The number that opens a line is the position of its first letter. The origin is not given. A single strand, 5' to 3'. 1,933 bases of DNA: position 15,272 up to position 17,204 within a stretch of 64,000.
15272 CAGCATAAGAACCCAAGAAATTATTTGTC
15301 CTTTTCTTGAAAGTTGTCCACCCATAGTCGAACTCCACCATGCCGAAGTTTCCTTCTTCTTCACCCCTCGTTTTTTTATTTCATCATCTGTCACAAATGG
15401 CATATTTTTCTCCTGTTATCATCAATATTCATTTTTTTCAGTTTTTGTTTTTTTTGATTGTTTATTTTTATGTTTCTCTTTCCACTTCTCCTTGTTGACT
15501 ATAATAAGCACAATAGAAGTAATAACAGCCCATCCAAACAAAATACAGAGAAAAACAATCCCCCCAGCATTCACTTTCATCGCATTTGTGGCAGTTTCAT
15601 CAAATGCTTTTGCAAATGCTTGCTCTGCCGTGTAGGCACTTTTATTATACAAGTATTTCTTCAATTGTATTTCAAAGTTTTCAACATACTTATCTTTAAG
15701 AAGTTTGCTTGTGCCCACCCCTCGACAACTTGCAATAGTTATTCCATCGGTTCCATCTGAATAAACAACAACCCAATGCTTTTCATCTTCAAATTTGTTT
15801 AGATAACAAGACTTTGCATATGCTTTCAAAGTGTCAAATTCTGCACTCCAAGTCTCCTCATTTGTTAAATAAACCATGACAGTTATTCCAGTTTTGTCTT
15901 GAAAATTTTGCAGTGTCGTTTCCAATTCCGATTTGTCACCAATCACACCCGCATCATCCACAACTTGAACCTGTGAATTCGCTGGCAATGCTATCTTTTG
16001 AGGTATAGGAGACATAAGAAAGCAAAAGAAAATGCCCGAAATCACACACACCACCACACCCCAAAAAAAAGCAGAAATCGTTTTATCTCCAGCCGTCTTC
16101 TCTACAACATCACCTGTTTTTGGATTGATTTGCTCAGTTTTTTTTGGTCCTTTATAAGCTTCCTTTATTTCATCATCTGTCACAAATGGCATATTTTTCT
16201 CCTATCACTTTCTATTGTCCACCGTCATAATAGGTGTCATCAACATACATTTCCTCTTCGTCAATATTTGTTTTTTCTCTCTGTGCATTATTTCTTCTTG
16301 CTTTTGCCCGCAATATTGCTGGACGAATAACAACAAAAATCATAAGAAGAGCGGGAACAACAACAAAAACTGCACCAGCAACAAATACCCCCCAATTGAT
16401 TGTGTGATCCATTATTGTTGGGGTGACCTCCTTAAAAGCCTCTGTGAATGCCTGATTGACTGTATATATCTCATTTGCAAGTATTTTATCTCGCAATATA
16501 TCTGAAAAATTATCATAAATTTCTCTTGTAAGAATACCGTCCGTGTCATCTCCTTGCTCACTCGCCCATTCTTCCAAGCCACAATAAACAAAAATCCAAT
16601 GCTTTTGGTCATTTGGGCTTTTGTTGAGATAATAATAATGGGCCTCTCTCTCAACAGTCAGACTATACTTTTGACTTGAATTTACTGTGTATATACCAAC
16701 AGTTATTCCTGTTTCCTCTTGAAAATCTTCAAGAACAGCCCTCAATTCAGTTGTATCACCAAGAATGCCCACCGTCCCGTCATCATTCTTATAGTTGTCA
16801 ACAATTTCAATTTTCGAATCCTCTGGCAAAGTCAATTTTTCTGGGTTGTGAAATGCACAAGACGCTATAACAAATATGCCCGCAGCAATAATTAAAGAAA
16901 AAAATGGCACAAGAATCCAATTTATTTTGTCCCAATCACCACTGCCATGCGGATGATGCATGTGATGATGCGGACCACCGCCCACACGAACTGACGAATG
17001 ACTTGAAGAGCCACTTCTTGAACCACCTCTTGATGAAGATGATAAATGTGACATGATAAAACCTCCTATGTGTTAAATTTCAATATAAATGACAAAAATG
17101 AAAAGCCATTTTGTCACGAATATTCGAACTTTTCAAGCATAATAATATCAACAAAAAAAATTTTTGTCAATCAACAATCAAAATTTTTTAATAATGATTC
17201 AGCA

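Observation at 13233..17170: Four tandem, diverged TPM-like two-TM paralogs with their own promoter, followed by tRNA-Arg and a zinc-ribbon membrane protein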

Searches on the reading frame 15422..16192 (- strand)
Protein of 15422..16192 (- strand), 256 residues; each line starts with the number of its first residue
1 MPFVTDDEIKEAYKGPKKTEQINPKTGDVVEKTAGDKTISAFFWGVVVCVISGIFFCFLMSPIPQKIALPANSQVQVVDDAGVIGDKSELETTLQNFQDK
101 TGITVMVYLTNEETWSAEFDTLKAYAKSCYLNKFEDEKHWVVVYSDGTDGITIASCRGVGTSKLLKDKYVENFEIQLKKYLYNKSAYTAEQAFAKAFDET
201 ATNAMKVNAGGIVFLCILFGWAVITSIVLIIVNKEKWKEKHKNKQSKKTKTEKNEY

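Call 3: search_protein_families(library=pfam, proteins=[window:15422-16192:-], max_evalue=1)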
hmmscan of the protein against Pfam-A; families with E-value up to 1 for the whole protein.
window:15422-16192:- (256 aa): 6 families
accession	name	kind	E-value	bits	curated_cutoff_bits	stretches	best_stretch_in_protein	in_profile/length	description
PF04536.20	TPM_phosphatase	-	6.9e-05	23.3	22.1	1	77-198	1-123/125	TPM domain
PF13687.11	DUF4153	-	0.049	13.2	27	1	187-246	107-166/373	Domain of unknown function (DUF4153)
PF08114.16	PMP1_2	-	0.051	13.8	22.3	1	208-242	6-38/43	ATPase proteolipid family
PF04277.18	OAD_gamma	-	0.069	14.3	27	1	211-252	12-53/76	Oxaloacetate decarboxylase, gamma chain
PF15560.11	Imm12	-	0.11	12.9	25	0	95-127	60-92/138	Immunity protein 12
PF14373.11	Imm_superinfect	-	0.3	11.5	27.9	1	208-228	16-36/42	Superinfection immunity protein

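Call 4: search_protein_families(library=ncbifam, proteins=[window:15422-16192:-], max_evalue=1)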
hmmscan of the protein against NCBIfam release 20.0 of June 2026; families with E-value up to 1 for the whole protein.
window:15422-16192:- (256 aa): 1 family
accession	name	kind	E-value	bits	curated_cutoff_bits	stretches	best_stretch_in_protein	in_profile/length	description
NF007973.0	PRK10697.1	equivalog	0.082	12.8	136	0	212-236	40-64/119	envelope stress response membrane protein PspC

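Call 20: search_solved_structures(query=A3, max_evalue=1, show_alignments=2)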
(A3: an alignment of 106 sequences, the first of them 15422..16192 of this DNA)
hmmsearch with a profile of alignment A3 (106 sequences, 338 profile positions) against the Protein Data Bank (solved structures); distinct sequences matched with E-value up to 1: 6.
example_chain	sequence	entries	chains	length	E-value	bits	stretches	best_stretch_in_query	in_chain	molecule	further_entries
9i83_3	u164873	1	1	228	0.1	15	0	105-154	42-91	Tll0404 protein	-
3mps_A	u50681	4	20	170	0.3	13.5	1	274-318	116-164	Rubrerythrin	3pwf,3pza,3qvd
1nnq_A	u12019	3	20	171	0.3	13.5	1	274-318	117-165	Rubrerythrin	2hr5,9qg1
7qep_O7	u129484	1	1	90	0.57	12.6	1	287-325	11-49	60S ribosomal protein L37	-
7cyv_H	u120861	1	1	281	0.58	12.6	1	4-52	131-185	The heavy chain variable region of the scFv FD20,The light chain variable region of the sc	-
8xfp_C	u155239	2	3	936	0.75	12.2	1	247-322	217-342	E3 ubiquitin-protein ligase ZNRF3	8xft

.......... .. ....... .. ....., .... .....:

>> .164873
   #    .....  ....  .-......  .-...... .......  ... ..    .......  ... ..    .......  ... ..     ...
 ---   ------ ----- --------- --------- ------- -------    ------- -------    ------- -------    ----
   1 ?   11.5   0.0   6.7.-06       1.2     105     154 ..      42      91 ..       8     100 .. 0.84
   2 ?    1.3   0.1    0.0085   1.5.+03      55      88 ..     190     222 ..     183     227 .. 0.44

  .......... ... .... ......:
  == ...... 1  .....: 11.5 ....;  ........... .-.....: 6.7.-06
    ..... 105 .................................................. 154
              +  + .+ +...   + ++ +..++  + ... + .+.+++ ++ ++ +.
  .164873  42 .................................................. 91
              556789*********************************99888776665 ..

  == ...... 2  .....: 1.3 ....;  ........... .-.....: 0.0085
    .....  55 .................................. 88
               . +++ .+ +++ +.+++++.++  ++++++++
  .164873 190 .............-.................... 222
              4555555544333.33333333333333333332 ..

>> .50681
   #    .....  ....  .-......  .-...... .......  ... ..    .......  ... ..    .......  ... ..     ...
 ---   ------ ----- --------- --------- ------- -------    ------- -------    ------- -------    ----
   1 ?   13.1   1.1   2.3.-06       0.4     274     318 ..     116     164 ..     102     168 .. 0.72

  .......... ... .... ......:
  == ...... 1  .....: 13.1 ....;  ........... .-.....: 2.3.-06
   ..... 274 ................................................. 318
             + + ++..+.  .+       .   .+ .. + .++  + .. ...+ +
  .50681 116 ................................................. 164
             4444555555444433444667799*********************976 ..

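Call 25: predict_structure(alignment_id=A3)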
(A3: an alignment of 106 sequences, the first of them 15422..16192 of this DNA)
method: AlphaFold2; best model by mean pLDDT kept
length: 256 residues; sequences in the alignment: 106
mean_pLDDT: 89.0   pTM: 0.75
mean pLDDT of the five models: 89.0, 86.7, 86.6, 86.2, 86.0
residues with pLDDT >= 90: 172; 70-90: 46; 50-70: 37; < 50: 1
segments of 3 or more residues with pLDDT < 50: none
pLDDT, mean of each block of 10 residues (from residue 1): 60 59 66 73 90 90 94 96 96 98 98 97 98 97 97 97 96 98 97 98 93 90 91 91 81 63
secondary structure, 60 per line:
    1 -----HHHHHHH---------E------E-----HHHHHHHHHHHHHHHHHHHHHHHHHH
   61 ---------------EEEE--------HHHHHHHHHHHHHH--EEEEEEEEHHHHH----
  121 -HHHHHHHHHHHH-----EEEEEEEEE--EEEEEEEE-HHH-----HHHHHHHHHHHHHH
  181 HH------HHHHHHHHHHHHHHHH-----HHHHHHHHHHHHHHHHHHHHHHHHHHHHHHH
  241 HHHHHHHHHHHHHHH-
elements in order: H6-12 H35-60 E76-79 H88-101 E104-111 H112-116 H122-133 E139-147 E150-157 H167-182 H189-204 H210-255

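Call 28: fold_search(model_id=the predicted structure, library=pdb)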
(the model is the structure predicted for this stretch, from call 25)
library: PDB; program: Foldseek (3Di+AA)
matches with E <= 10: 448; with E <= 0.001: 9
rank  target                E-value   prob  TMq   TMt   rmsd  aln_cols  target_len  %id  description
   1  8c7i                  6.8e-05  1.00  0.43  0.28   4.7       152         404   17  Crystal structure of the PS2 assembly factor Psb32 from the cyanobactium Thermosyncechococcus vestitus (formerly elongat (released 2024-01-31)
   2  5anp_B                6.8e-05  1.00  0.40  0.68   6.5       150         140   18  CRYSTAL STRUCTURE OF THE BA41 PROTEIN FROM BIZIONIA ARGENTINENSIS (released 2016-11-16)
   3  3ptj                  9.2e-05  1.00  0.40  0.63   4.2       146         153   14  Structural and functional Analysis of Arabidopsis thaliana thylakoid lumen protein AtTLP18.3 (released 2011-10-26)
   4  3pvh                  1.1e-04  1.00  0.40  0.63   4.3       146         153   15  Structural and Functional Analysis of Arabidopsis thaliana thylakoid lumen protein AtTLP18.3 (released 2011-10-26)
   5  5anp_A                2.0e-04  1.00  0.36  0.56   7.6       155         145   22  CRYSTAL STRUCTURE OF THE BA41 PROTEIN FROM BIZIONIA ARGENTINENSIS (released 2016-11-16)
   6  2kpt_MODEL_1_A        2.7e-04  1.00  0.39  0.64   5.1       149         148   10  Solution NMR structure of the N-terminal domain of cg2496 protein from Corynebacterium glutamicum. Northeast S (released 2009-12-15)
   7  9h70                  3.4e-04  1.00  0.35  0.53   5.8       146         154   19  Crystal structure of LMTP1 (released 2025-11-05)
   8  2lt2_MODEL_1_A        3.9e-04  1.00  0.36  0.59   3.9       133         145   12  NMR structure of BA42 protein from the psychrophilic bacteria Bizionia argentinensis sp. nov. (released 2013-05-22)
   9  2kw7_MODEL_1_A        8.8e-04  1.00  0.40  0.60   7.7       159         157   10  Solution NMR Structure of the N-terminal domain of protein PG_0361 from P.gingivalis, Northeast Structural Gen (released 2010-04-28)
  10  8ovc_a                1.3e-03  1.00  0.34  0.56  12.1       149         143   15  Respiratory supercomplex (III2-IV2) from Mycobacterium smegmatis (released 2024-07-17)
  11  4oa3                  1.4e-03  1.00  0.33  0.55   4.2       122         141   13  Crystal structure of the BA42 protein from BIZIONIA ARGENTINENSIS (released 2014-08-20)
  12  7tbr                  1.6e-03  1.00  0.37  0.59   6.9       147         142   16  Crystal structure of the TPM domain from the Rhodothermus marinus protein Rhom172_1776 (released 2023-01-25)
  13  8ovc_V                2.0e-03  1.00  0.35  0.59  11.4       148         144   12  Respiratory supercomplex (III2-IV2) from Mycobacterium smegmatis (released 2024-07-17)
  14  8hcr_J                2.9e-03  1.00  0.35  0.59   6.0       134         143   12  Cryo-EM structure of the Mycobacterium tuberculosis cytochrome bcc:aa3 supercomplex and a novel inhibitor targeting su (released 2023-05-03)
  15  6hwh_O                2.9e-03  1.00  0.35  0.60  11.5       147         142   12  Structure of a functional obligate respiratory supercomplex from Mycobacterium smegmatis (released 2018-11-07)
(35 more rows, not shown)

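Call 65: search_protein_families(library=padloc, proteins=[window:15422-16192:-], max_evalue=0.01)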
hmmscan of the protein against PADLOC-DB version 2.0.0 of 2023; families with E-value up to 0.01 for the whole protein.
window:15422-16192:- (256 aa): 0 families

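Call 66: search_protein_families(library=phrogs, proteins=[window:15422-16192:-], max_evalue=0.01)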
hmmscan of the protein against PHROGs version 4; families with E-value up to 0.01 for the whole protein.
window:15422-16192:- (256 aa): 0 families

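Call 77: find_related_loci(query=A6, collection=metagenome_contigs, flank=8000)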
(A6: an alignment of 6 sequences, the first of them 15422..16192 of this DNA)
Query A6 (256 aa) in metagenome_contigs; peptide patterns used: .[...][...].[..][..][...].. (x = any residue, [..] = any of these).
600 stretches matched a pattern (row limit reached: there are more); 4 encode a relative of the query (tblastn E <= 1e-3); 4 distinct loci.
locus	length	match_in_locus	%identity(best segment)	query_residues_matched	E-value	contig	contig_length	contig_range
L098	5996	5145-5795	28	28-236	3e-26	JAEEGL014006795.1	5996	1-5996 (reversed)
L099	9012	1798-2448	28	28-236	3e-26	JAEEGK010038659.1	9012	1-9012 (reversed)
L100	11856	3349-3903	30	59-229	8e-21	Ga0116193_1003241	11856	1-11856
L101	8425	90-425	33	44-146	6e-18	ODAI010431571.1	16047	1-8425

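Call 79: search_protein_families(library=pfam, alignment_id=A3, max_evalue=0.01)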
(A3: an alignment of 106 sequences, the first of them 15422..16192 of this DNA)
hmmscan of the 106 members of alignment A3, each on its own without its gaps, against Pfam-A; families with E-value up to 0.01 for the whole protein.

A. member 1, window:15422-16192:- (256 aa): 1 family
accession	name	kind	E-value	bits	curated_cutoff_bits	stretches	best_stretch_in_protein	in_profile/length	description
PF04536.20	TPM_phosphatase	-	6.9e-05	23.3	22.1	1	77-198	1-123/125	TPM domain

B. families by the number of members that match (of 106 scanned): 27 families (the first 25 are shown)
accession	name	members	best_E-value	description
PF04536.20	TPM_phosphatase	60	1.6e-08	TPM domain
PF13248.11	Zn_ribbon_3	16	0.0001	zinc-ribbon domain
PF13240.11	Zn_Ribbon_1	4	0.00012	zinc-ribbon domain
PF08271.17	Zn_Ribbon_TF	2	0.00024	TFIIB zinc-binding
PF12773.13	DZR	2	0.00049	Double zinc ribbon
PF00452.24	Bcl-2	2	0.00059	Apoptosis regulator proteins, Bcl-2 family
PF13597.11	NRDD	2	0.0052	Anaerobic ribonucleoside-triphosphate reductase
PF12698.13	ABC2_membrane_3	1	0.00062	ABC-2 family transporter protein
PF02472.21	ExbD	1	0.0011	Biopolymer transport protein ExbD/TolR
PF06906.16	DUF1272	1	0.0019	Protein of unknown function (DUF1272)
PF07282.18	Cas12f1-like_TNB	1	0.0021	Cas12f1-like, TNB domain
PF23451.1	Zn_ribbon_PaaD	1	0.0024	PaaD zinc beta ribbon domain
PF06570.16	DUF1129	1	0.0029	Protein of unknown function (DUF1129)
PF24460.1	DUF7575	1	0.0033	Domain of unknown function (DUF7575)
PF07263.16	DMP1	1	0.005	Dentin matrix protein 1 (DMP1)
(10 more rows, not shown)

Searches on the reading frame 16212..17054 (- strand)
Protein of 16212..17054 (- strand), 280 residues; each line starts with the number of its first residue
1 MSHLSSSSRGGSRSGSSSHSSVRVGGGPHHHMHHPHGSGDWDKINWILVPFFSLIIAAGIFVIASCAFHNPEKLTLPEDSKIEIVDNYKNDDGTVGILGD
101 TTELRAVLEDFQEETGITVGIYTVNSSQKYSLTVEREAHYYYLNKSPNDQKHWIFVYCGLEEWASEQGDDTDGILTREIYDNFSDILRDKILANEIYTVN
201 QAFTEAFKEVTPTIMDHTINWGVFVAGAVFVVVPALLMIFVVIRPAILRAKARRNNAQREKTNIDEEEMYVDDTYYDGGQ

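Call 3: search_protein_families(library=pfam, proteins=[window:16212-17054:-], max_evalue=1)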
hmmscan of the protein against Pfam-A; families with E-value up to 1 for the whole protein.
window:16212-17054:- (280 aa): 6 families
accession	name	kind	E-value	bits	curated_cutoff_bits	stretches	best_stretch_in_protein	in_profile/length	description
PF04536.20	TPM_phosphatase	-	0.0029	18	22.1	1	101-189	13-104/125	TPM domain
PF01741.23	MscL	-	0.04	14.7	27.4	1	201-265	50-110/123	Large-conductance mechanosensitive channel, MscL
PF19699.4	CLSTN_C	-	0.061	12.7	27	1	226-274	294-341/354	Calsyntenin C-terminal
PF14575.11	EphA2_TM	-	0.089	13.9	28.9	1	225-277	6-60/74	Ephrin type-A receptor 2 transmembrane domain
PF11027.13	DUF2615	-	0.18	12.3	23.4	0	229-265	57-93/104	Protein of unknown function (DUF2615)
PF17939.6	TetR_C_30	-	0.22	12.2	26.3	1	190-231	38-80/115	Tetracyclin repressor-like, C-terminal domain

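Call 4: search_protein_families(library=ncbifam, proteins=[window:16212-17054:-], max_evalue=1)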
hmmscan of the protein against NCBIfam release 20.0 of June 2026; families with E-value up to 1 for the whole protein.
window:16212-17054:- (280 aa): 1 family
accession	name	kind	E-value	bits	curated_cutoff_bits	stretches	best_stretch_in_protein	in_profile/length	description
NF007235.0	PRK09664.1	equivalog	0.084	11.8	497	1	195-259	312-378/415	low affinity tryptophan permease TnaB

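Call 15: find_related_loci(query=A2, collection=genome_contigs, flank=10000)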
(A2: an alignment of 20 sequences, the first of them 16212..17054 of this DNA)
Query A2 (280 aa) in genome_contigs; peptide patterns used: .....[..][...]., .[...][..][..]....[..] (x = any residue, [..] = any of these).
379 stretches matched a pattern; 100 encode a relative of the query (tblastn E <= 1e-3); the best 80 are kept; 79 distinct loci.
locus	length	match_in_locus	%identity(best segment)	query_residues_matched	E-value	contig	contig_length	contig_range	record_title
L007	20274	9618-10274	31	47-279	5e-27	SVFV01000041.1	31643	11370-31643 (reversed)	MAG: Butyrivibrio sp. isolate SIG341 NODE_1011_length_31643_cov_95.285624, whole genome shotgun sequence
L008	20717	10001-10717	30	25-266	3e-26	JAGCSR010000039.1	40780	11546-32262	MAG: Clostridiales bacterium isolate RGIG10087 Yak_Rumen-1__c1641241, whole genome shotgun sequence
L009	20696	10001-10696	31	26-260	1e-25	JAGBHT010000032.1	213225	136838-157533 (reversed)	MAG: Ruminiclostridium sp. isolate RGIG9130 Water_deer_Rectum.Co__c1006379, whole genome shotgun sequence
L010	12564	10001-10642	32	43-254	7e-25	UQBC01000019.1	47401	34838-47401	uncultured Ruminococcaceae bacterium isolate UMGS108 genome assembly, contig: NODE_105_length_47401_cov_10.682465, whole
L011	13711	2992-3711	30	27-254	6e-25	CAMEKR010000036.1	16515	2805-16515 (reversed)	MAG: uncultured Clostridia bacterium isolate SRR15057928_bin.20_metaWRAP_v1.3_MAG genome assembly, contig: ERZ10407477.1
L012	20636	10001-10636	34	54-251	4e-25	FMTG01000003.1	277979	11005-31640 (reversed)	Ruminococcaceae bacterium YRB3002 genome assembly, contig: IE47DRAFT_scaffold00002.2, whole genome shotgun sequence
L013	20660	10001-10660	31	43-260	9e-25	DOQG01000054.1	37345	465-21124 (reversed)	MAG TPA_asm: Oscillospiraceae bacterium isolate UBA11449 contig_846, whole genome shotgun sequence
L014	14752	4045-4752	33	25-263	1e-24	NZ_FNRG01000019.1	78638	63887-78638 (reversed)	Oribacterium sp. KHPX15, whole genome shotgun sequence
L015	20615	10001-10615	33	43-245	2e-24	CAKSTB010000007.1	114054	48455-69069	MAG: uncultured Ruminiclostridium sp. isolate REFINED_METABAT215_TOP10_CONTIGS_1500_ASSEMBLY_K77_MERGED__Hadza_MoBio_had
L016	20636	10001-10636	32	43-252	1e-24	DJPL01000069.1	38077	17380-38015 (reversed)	MAG TPA_asm: Ruminococcaceae bacterium UBA6413 UBA6413_contig_4441, whole genome shotgun sequence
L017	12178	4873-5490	34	53-262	3e-24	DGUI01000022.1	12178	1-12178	MAG TPA_asm: Mageeibacillus sp. UBA4314 UBA4314_contig_89374, whole genome shotgun sequence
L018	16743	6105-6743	32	43-254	5e-24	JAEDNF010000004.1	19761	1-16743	MAG: Oscillospiraceae bacterium isolate MAG285 NODE_1755_length_19761_cov_6.301888, whole genome shotgun sequence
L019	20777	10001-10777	32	29-278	2e-27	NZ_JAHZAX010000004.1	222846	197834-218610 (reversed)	MAG: Ruminococcus sp. isolate HRGM_Genome_1952 HRGM_Genome_1952_4, whole genome shotgun sequence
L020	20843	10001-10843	27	27-278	1e-23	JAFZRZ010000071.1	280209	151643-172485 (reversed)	MAG: Lachnospiraceae bacterium isolate RGIG8044 Water_buffalos_Rumen-1__c1156833, whole genome shotgun sequence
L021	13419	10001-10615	32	43-245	1e-23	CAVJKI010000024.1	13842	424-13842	Sodaliphilus sp. isolate H07677-L1_cleanbin_000016 genome assembly, contig: Spades_H07677-L1_contig_2565, whole genome s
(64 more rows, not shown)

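Call 17: list_cluster_members(proteins=[P0002, window:16212-17054:-, window:15422-16192:-, window:14684-15403:-, window:13233-13760:-, window:21014-22831:-, window:4440-12911:-])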
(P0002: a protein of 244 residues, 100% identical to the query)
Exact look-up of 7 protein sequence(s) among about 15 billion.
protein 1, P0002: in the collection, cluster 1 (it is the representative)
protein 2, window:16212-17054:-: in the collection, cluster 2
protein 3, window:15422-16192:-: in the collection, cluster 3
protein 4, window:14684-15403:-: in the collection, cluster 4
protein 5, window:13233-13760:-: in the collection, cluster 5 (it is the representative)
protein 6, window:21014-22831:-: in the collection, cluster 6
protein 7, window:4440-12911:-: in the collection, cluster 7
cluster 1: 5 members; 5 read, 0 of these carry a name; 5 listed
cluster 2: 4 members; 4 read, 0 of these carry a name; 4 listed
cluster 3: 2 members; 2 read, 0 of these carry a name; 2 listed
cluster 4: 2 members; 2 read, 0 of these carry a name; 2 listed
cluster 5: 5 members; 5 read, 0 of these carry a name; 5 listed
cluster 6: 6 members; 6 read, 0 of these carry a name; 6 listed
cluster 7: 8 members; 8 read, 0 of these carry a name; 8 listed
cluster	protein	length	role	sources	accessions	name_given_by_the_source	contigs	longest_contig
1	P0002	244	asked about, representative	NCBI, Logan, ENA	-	-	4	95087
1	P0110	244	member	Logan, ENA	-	-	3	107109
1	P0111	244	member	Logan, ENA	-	-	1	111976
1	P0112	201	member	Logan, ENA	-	-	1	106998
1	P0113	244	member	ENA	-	-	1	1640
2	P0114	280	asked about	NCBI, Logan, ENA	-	-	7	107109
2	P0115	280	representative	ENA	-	-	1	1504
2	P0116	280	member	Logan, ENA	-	-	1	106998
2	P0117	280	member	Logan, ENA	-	-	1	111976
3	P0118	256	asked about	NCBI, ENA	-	-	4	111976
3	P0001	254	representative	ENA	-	-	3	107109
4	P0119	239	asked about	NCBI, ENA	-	-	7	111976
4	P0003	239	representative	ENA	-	-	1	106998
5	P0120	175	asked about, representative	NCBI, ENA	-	-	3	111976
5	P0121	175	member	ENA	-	-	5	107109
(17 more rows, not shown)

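Call 65: search_protein_families(library=padloc, proteins=[window:16212-17054:-], max_evalue=0.01)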
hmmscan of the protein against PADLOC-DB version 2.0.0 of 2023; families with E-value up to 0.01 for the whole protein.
window:16212-17054:- (280 aa): 0 families

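Call 66: search_protein_families(library=phrogs, proteins=[window:16212-17054:-], max_evalue=0.01)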
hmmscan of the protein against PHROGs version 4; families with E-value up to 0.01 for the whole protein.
window:16212-17054:- (280 aa): 0 families

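Call 78: find_related_loci(query=A2, collection=viral_contigs, flank=5000)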
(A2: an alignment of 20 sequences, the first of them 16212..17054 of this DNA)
Query A2 (280 aa) in viral_contigs; peptide patterns used: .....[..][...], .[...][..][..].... (x = any residue, [..] = any of these).
54 stretches matched a pattern, but none encodes a relative of the query by tblastn (E <= 1e-3).
